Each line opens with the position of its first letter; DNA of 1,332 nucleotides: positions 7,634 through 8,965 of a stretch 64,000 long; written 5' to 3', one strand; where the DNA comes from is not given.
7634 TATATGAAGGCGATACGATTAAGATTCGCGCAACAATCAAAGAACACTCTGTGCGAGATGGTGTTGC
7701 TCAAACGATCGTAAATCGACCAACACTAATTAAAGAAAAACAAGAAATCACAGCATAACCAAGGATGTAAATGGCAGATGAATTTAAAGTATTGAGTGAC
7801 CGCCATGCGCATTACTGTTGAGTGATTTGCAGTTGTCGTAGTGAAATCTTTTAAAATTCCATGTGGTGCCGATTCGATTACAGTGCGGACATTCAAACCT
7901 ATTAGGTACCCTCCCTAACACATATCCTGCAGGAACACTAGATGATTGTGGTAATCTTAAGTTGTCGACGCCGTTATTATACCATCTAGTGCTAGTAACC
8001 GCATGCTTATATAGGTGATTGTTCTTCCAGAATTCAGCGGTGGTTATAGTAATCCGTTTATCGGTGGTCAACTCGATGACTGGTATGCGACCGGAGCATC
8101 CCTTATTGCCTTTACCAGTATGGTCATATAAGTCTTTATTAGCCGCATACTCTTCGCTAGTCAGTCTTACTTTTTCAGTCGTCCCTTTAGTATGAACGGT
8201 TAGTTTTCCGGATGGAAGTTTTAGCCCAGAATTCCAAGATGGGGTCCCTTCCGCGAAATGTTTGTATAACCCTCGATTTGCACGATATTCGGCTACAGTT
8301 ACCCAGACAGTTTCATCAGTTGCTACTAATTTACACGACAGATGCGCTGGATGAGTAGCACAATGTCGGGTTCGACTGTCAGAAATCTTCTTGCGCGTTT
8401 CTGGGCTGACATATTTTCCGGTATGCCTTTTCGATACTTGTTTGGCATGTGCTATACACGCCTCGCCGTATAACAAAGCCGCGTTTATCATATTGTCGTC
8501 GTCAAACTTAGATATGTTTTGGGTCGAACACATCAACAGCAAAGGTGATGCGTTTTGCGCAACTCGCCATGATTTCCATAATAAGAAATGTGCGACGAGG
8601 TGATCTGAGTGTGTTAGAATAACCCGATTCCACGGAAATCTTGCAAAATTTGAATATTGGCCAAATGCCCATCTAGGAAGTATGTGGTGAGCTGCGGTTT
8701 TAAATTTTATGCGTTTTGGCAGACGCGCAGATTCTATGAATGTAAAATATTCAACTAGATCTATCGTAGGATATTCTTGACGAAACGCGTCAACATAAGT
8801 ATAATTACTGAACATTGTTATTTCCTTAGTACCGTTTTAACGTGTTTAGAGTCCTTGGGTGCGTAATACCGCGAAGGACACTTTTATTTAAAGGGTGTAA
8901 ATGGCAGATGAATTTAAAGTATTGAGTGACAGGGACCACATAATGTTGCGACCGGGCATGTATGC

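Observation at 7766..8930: HNH homing-endonuclease gene inserted at the topoisomerase II start with a 35-bp duplication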

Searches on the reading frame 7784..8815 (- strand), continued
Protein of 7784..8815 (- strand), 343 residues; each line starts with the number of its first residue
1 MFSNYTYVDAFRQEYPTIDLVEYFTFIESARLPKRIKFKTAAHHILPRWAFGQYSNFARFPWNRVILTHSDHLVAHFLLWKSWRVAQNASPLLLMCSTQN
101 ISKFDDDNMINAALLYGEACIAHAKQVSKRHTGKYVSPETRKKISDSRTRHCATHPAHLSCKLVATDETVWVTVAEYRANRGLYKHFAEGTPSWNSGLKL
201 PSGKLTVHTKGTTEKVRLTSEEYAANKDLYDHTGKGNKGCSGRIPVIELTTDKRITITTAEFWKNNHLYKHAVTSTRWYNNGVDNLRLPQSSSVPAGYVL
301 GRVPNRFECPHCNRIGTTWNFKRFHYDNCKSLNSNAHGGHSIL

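Call 47: search_protein_representatives(alignment_id=A1)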
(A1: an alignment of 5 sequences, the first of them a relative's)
Query: 5 sequences, 339 profile positions. Proteins with E-value up to 0.001 (for the whole library): 4392; up to 1e-10: 897; up to 1e-30: 20. The best 150 are listed.
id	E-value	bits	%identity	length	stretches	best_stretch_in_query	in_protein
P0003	7.0e-168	574.3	-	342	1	1-338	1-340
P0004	2.9e-160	549.3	-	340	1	1-339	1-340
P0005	6.5e-153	525.1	-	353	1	1-338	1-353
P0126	1.5e-110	385.8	-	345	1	8-336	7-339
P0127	4.9e-89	315.1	-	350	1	5-338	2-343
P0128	1.6e-88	313.4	-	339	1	1-338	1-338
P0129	1.7e-88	313.4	-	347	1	8-337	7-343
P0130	9.5e-60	218.8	-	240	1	6-233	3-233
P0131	7.2e-41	156.7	-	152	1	201-337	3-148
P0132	1.5e-37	145.9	-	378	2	275-339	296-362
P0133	2.5e-36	141.8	-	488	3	5-271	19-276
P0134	2.5e-34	135.2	-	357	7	311-337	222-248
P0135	3.2e-34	134.9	-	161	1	103-241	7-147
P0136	2.0e-33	132.3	-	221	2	6-156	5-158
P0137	2.8e-33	131.8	-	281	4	276-338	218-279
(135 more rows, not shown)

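Call 53: search_protein_families(library=ncbifam, proteins=[P0001, P0002, P0003, P0004, P0005, L011:2989-3825:+], max_evalue=0.1)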
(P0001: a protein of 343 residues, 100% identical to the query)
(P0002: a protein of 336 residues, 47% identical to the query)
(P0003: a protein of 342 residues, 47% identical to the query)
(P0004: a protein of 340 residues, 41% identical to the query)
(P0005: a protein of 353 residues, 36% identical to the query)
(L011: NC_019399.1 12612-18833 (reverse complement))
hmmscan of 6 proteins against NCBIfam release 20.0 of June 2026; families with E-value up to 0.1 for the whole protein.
P0001 (343 aa): 0 families

P0002 (336 aa): 2 families
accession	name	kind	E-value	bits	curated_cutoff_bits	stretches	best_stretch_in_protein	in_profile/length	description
NF041911.1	HVO_0649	equivalog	0.027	14.4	70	1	300-322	13-35/65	HVO_0649 family zinc finger protein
NF043008.1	Cyt550_Brdyrhiz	equivalog_domain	0.048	13.8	240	1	192-223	76-107/131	cytochrome c-550 CycA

P0003 (342 aa): 0 families

P0004 (340 aa): 0 families

P0005 (353 aa): 1 family
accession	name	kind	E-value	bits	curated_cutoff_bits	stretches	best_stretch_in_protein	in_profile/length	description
NF053875.1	DS32_1_antiphage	equivalog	0.043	13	250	1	129-188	67-125/322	phosphoribosyltransferase-like anti-phage protein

L011:2989-3825:+ (278 aa): 0 families

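Call 74: find_encoding_contigs(protein=P0126, flank=3000, max_places=3)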
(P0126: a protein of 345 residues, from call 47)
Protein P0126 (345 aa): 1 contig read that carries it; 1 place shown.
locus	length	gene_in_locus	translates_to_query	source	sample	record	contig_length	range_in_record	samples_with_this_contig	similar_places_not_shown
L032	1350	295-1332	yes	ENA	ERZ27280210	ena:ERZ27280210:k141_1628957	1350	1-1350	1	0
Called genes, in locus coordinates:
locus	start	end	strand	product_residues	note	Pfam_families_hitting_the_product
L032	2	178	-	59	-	?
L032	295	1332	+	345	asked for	-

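Call 78: find_encoding_contigs(protein=P0127, flank=3000, max_places=3)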
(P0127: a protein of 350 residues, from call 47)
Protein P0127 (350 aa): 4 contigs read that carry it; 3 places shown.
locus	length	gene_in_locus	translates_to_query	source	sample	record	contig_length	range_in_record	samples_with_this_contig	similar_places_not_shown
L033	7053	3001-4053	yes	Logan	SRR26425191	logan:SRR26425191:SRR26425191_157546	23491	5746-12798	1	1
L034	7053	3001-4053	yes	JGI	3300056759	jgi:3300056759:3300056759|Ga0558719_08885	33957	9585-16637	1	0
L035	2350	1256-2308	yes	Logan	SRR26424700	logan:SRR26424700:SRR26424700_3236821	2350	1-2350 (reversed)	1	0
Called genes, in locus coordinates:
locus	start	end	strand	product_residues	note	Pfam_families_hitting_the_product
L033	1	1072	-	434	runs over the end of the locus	PF00521:DNA_topoisoIV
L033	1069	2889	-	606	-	PF02518:HATPase_c, PF13589:HATPase_c_3 (faint), PF01751:Toprim (faint), PF00204:DNA_gyraseB, PF16898:TOPRIM_C (weak)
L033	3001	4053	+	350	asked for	-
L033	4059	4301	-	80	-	-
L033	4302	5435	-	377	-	PF09511:RNA_lig_T4_1, PF09414:RNA_ligase (faint)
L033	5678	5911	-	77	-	-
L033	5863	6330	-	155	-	PF19835:SegE_GIY-YIG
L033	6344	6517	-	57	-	-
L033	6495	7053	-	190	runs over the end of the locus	-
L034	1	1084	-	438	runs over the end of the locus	PF00521:DNA_topoisoIV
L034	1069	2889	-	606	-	PF02518:HATPase_c, PF13589:HATPase_c_3 (faint), PF01751:Toprim (faint), PF00204:DNA_gyraseB, PF16898:TOPRIM_C (weak)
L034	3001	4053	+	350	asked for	-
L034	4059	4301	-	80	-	-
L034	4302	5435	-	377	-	PF09511:RNA_lig_T4_1, PF09414:RNA_ligase (faint)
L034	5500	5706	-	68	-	-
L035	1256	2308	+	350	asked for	-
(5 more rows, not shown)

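Call 79: find_encoding_contigs(protein=P0128, flank=3000, max_places=3)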
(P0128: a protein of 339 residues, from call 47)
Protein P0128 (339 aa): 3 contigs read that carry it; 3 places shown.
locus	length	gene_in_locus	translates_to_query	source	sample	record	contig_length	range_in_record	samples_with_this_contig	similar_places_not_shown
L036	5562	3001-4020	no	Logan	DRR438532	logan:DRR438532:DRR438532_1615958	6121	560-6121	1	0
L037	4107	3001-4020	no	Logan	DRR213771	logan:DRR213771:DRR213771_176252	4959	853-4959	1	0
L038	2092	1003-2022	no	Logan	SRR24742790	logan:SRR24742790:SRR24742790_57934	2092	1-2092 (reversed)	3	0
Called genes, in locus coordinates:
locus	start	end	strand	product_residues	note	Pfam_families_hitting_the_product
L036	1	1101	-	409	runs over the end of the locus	-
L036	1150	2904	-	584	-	PF02518:HATPase_c, PF00204:DNA_gyraseB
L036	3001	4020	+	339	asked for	-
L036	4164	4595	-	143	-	-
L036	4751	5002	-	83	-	-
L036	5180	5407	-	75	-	-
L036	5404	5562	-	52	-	?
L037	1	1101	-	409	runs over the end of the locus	-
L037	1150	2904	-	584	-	PF02518:HATPase_c, PF00204:DNA_gyraseB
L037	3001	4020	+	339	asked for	-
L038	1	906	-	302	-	?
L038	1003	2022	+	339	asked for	-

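Call 88: find_related_loci(query=A4, collection=viral_contigs, flank=2500)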
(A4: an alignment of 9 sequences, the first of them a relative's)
Query A4 (343 aa) in viral_contigs; peptide patterns used: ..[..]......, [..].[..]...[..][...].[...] (x = any residue, [..] = any of these).
76 stretches matched a pattern; 2 encode a relative of the query (tblastn E <= 1e-3); 2 distinct loci.
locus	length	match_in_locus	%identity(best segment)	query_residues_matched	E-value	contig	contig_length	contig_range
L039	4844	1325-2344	43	1-330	3e-87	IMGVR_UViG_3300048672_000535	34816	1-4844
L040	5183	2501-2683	41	20-79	2e-9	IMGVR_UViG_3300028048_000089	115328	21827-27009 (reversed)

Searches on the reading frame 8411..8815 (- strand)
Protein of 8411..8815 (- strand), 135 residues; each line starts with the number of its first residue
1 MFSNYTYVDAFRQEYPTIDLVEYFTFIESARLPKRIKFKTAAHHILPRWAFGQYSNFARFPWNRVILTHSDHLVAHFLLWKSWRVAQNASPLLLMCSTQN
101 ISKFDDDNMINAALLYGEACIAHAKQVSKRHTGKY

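Call 50: search_solved_structures(query=A2, max_evalue=10, show_alignments=3)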
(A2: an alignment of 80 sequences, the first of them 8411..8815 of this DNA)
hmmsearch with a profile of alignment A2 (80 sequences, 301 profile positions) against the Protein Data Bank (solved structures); distinct sequences matched with E-value up to 10: 1.
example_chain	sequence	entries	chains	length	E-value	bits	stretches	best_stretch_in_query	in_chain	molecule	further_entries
1x6h_A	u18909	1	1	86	4.3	10.3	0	243-271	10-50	Transcriptional repressor CTCF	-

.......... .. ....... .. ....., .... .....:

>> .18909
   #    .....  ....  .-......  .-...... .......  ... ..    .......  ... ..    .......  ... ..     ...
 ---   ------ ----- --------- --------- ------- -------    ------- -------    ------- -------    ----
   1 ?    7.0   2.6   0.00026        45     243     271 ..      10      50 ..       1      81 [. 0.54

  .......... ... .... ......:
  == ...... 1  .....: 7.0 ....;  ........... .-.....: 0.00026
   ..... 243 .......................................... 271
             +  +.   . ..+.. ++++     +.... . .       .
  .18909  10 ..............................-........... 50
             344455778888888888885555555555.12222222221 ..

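Call 51: search_protein_families(library=pfam, alignment_id=A2, max_evalue=0.01)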
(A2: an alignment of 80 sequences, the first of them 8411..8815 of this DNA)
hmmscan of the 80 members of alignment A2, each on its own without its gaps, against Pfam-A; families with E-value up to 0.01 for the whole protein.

A. member 1, window:8411-8815:- (135 aa): 0 families

B. families by the number of members that match (of 80 scanned): 22 families
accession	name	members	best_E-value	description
PF07460.16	NUMOD3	20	1.3e-28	NUMOD3 motif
PF24308.1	DUF7487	4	4.3e-13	Family of unknown function (DUF7487)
PF23451.1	Zn_ribbon_PaaD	4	0.0016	PaaD zinc beta ribbon domain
PF02591.20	Zn_ribbon_9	2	0.0027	C4-type zinc ribbon domain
PF02736.25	Myosin_N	1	1.7e-05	Myosin N-terminal SH3-like domain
PF20720.3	nSTAND3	1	0.00036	Novel STAND NTPase 3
PF08804.16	gp32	1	0.00072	gp32 DNA binding protein like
PF12760.12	Zn_ribbon_IS1595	1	0.00085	Transposase zinc-ribbon domain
PF21235.4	UBA_ARI1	1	0.00095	E3 ubiquitin-protein ligase ARIH1, UBA-like domain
PF23548.1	Zn_ribbon_FGT1_2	1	0.0015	FORGETTER1 second zinc ribbon domain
PF25207.1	DUF7837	1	0.0021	Domain of unknown function (DUF7837)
PF14495.11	Cytochrom_C550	1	0.0027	Cytochrome c-550 domain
PF12395.13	DUF3658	1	0.0029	Protein of unknown function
PF12700.13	HlyD_2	1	0.0029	HlyD family secretion protein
PF09047.15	MEF2_binding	1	0.0038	MEF2 binding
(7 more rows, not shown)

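Call 57: predict_structure(alignment_id=A2)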
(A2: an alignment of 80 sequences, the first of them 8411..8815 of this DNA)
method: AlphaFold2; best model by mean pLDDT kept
length: 135 residues; sequences in the alignment: 80
mean_pLDDT: 94.4   pTM: 0.88
mean pLDDT of the five models: 94.4, 94.3, 93.9, 93.9, 93.8
residues with pLDDT >= 90: 118; 70-90: 13; 50-70: 1; < 50: 3
segments of 3 or more residues with pLDDT < 50: 1-3
pLDDT, mean of each block of 10 residues (from residue 1): 74 98 97 98 98 98 98 97 97 91 88 96 98 95
secondary structure, 60 per line:
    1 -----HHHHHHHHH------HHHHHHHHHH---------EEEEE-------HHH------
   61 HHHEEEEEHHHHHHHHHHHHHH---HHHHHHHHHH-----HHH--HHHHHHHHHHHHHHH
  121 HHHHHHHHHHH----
elements in order: H6-14 H21-30 E40-44 E64-68 H69-82 H86-95 H106-131

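Call 59: fold_search(model_id=the predicted structure, library=pdb)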
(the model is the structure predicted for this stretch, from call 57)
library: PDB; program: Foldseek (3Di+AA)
matches with E <= 10: 63; with E <= 0.001: 0
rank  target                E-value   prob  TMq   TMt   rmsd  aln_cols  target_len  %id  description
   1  1af5                  2.2e+00  0.05  0.20  0.21  12.4       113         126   14  GROUP I MOBILE INTRON ENDONUCLEASE (released 1997-07-23)
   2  3a11_F                2.8e+00  0.08  0.24  0.12  12.4       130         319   10  Crystal structure of ribose-1,5-bisphosphate isomerase from Thermococcus kodakaraensis KOD1 (released 2010-03-31)
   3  5igv                  3.0e+00  0.02  0.18  0.10  13.7       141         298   11  Macrolide 2'-phosphotransferase type II - complex with GDP and azithromycin (released 2017-04-26)
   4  2lft_MODEL_1_A        3.1e+00  0.06  0.20  0.19  14.9        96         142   14  Human prion protein with E219K protective polymorphism (released 2012-06-27)
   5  5ih0                  3.5e+00  0.02  0.17  0.10  13.8       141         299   11  Macrolide 2'-phosphotransferase type II Y92M mutant - complex with GDP and erythromycin (released 2017-04-26)
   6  5vyo_A                4.2e+00  0.05  0.18  0.14  11.8        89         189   12  The complex structure of Burkholderia pseudomallei DsbA bound to a peptide (released 2018-03-21)
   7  5igw                  4.2e+00  0.02  0.17  0.10  13.7       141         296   11  Macrolide 2'-phosphotransferase type II - complex with GDP and clarithromycin (released 2017-04-26)
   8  7vg4_B                4.4e+00  0.06  0.17  0.12  12.5        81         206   18  10,5-methenyltetrahydrofolate cyclohydrolase from Methylobacterium extorquens AM1 strain (released 2022-07-06)
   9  6vpo_B                4.4e+00  0.02  0.14  0.06  16.2       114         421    6  Cryo-EM structure of microtubule-bound KLP61F motor domain in the AMPPNP state (released 2020-02-19)
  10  2bkk_C                4.9e+00  0.07  0.19  0.12   7.3        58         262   10  Crystal structure of Aminoglycoside Phosphotransferase APH(3')-IIIa in complex with the inhibitor AR_3a (released 2005-08-09)
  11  9had_C                4.9e+00  0.04  0.21  0.24  14.2       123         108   10  Der f 21 dust mite allergen with computationally designed DerF21_b10 binder (released 2024-12-18)
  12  1xl3_C                5.2e+00  0.06  0.23  0.33  12.5       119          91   13  Complex structure of Y.pestis virulence Factors YopN and TyeA (released 2005-03-22)
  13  4it4_B                5.2e+00  0.05  0.22  0.15  14.5       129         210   10  Crystal structure of residues 1-211 of CG17282 (released 2013-08-14)
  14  9f6t_B                5.2e+00  0.03  0.14  0.06  12.2        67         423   10  cryoEM structure of Asgard tubulin heterodimer AtubA/B with GTP (released 2025-04-02)
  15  2k5b_MODEL_1_B        5.5e+00  0.08  0.25  0.26   8.0        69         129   19  Human CDC37-HSP90 docking model based on NMR (released 2008-12-09)
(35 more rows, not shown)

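Call 89: fold_search(model_id=the predicted structure, library=viral)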
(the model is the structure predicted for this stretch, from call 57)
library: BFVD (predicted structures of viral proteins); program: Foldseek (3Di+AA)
matches with E <= 10: 219; with E <= 0.001: 23
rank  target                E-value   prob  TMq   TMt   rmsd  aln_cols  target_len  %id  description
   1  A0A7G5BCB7            1.8e-07  1.00  0.61  0.32  11.3       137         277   29  (no name in the UniProt tables at hand)
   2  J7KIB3                5.2e-06  1.00  0.55  0.26  12.3       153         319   24  Putative homing endonuclease, HNH family [Aeromonas phage Aes508]
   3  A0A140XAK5            9.8e-06  1.00  0.69  0.44   4.2       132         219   20  NUMOD3 motif family protein (Fragment) [Dickeya phage phiDP10.3]
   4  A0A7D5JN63            1.2e-05  1.00  0.56  0.29  11.0       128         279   25  Homing endonuclease [Escherichia phage vB_EcoM_Ozark]
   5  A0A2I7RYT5            2.1e-05  1.00  0.59  0.59   9.2       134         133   22  (no name in the UniProt tables at hand)
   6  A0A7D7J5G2            2.7e-05  1.00  0.51  0.23  12.7       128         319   25  (no name in the UniProt tables at hand)
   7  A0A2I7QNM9            4.3e-05  1.00  0.54  0.28   4.5        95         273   32  (no name in the UniProt tables at hand)
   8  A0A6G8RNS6            5.1e-05  1.00  0.69  0.26   3.8       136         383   23  Homing endonuclease [Salmonella phage barely]
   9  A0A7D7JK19            5.7e-05  1.00  0.52  0.25  12.1       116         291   29  (no name in the UniProt tables at hand)
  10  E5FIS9                5.7e-05  1.00  0.57  0.36  10.6       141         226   25  Putative homing endonuclease [Escherichia phage vB_EcoM_VR7]
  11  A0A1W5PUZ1            6.8e-05  1.00  0.55  0.29   8.6       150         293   19  Nuclease associated modular domain-containing protein [Salmonella phage STP07]
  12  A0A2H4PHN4            9.1e-05  1.00  0.60  0.28   9.7       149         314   19  Homing endonuclease [Dickeya phage PP35]
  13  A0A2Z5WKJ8            1.0e-04  1.00  0.56  0.38  10.9       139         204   25  Homing endonuclease [Enterobacteria phage T2]
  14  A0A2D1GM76            1.4e-04  1.00  0.56  0.29  10.8       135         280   26  MobD-like homing endonuclease [Salmonella phage Melville]
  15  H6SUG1                1.8e-04  1.00  0.66  0.21   5.0       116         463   28  MobE homing endonuclease [Campylobacter virus IBB35]
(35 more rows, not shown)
